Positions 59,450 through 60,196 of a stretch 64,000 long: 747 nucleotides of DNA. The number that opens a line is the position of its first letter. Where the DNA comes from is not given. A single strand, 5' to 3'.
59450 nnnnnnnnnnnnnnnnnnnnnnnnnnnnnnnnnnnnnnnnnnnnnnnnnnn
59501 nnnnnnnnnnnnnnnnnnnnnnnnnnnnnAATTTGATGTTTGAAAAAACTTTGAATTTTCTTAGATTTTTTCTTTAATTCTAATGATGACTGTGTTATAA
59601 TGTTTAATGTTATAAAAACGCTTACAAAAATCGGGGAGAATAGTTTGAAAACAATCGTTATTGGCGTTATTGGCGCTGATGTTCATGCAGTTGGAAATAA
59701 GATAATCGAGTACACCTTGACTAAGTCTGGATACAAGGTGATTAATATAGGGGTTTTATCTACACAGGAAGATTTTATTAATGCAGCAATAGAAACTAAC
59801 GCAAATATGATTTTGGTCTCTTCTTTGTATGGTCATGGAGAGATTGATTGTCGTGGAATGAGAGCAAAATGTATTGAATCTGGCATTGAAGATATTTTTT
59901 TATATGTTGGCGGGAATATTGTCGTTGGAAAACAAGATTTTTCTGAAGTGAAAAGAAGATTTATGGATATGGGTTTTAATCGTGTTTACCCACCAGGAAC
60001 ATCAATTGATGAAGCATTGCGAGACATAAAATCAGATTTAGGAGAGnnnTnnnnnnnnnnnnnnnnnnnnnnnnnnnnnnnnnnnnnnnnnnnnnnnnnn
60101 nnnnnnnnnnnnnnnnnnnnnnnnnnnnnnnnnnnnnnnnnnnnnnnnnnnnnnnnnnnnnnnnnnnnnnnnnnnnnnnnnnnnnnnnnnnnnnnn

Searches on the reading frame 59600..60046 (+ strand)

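Call 83: search_protein_families(library=pfam, proteins=[window:59600-60046:+])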
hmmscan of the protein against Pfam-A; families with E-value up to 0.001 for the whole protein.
window:59600-60046:+ (149 aa): 1 family
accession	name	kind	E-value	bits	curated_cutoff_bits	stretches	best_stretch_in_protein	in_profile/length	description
PF02310.24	B12-binding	-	5.5e-12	46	32.1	1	18-114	2-97/121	B12 binding domain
